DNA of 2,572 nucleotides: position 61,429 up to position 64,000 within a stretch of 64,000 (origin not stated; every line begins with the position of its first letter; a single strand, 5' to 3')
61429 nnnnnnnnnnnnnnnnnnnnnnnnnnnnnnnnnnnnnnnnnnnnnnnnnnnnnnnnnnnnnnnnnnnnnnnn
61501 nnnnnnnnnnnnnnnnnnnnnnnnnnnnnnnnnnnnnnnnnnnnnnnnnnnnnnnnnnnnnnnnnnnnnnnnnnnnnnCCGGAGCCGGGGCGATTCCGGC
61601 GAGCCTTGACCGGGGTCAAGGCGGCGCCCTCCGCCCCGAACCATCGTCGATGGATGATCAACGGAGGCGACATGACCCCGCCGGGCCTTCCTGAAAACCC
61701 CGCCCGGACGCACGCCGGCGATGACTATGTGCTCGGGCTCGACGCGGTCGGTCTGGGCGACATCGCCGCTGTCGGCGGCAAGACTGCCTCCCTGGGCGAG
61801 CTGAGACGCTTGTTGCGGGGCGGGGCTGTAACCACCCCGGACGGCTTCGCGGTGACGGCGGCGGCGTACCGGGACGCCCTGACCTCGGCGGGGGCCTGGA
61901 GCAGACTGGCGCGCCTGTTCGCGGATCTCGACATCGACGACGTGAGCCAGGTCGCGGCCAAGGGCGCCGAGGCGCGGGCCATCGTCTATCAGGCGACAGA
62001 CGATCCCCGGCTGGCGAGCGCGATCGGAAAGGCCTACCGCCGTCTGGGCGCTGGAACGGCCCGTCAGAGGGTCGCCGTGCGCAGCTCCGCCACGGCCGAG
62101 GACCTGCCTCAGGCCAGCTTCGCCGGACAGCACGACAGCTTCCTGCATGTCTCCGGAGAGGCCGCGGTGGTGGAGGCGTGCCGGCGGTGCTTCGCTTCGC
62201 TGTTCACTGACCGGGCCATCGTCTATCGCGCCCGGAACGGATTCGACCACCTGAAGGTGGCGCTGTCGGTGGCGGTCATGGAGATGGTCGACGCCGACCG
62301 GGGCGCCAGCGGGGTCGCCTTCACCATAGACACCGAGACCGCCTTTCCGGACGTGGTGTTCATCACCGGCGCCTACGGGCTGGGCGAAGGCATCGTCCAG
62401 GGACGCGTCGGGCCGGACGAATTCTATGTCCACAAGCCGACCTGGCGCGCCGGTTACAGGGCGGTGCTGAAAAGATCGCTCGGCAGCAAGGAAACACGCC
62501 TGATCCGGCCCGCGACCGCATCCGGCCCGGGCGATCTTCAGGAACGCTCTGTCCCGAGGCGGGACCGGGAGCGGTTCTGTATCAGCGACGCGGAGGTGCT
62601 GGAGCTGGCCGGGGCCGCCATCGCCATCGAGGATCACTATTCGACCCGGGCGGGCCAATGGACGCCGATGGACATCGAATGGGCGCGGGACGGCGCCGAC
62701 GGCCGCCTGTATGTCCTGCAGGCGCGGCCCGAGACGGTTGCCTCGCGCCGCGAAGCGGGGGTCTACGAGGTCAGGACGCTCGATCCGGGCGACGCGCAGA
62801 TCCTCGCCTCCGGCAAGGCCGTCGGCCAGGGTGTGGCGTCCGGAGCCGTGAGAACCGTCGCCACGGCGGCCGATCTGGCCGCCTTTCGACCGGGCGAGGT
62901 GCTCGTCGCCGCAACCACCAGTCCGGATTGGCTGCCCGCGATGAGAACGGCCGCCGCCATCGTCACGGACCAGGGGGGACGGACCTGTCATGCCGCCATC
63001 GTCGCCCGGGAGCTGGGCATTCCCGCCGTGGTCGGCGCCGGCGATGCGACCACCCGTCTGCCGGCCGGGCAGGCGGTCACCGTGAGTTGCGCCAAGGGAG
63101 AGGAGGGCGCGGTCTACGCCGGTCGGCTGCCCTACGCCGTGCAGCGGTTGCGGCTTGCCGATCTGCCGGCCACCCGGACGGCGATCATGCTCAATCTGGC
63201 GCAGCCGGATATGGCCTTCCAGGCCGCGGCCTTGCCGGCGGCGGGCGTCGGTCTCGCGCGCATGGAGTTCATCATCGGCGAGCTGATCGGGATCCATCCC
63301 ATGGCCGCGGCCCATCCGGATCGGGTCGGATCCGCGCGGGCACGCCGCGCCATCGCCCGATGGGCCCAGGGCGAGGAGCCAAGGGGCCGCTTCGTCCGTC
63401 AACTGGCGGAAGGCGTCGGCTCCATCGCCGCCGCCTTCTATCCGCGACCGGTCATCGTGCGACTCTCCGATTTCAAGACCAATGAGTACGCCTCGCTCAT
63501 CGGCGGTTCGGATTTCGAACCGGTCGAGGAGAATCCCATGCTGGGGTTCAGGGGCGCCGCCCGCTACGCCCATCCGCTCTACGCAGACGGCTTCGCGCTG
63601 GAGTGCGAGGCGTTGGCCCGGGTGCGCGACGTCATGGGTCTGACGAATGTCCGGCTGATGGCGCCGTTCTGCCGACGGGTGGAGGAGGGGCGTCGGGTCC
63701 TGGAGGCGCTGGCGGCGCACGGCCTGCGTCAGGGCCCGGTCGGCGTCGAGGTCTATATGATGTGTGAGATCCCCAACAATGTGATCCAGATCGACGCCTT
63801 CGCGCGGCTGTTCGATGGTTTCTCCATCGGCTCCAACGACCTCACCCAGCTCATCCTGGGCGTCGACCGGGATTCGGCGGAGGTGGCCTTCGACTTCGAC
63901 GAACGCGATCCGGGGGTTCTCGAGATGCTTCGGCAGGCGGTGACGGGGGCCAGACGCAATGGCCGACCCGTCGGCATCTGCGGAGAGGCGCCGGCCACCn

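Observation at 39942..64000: A 24-kb self-contained hypoxia island: fixK-fixL-fixJ plus 12 FixK boxes and a DosR-like dormancy cargo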

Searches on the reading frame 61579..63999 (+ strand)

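Call 9: search_protein_families(library=pfam, proteins=[window:61579-63999:+], max_evalue=0.001)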
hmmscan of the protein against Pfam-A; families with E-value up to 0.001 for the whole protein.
window:61579-63999:+ (807 aa): 3 families
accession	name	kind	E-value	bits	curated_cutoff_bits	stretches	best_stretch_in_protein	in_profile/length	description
PF01326.24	PPDK_N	-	1.5e-104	350.3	27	1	64-393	3-317/328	Pyruvate phosphate dikinase, AMP/ATP-binding domain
PF02896.24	PEP-utilizers_C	-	4.1e-49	167.8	22.8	1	530-806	16-258/293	PEP-utilising enzyme, PEP-binding domain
PF00391.29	PEP-utilizers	-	2.4e-28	98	23.1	1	436-507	1-72/72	PEP-utilising enzyme, mobile domain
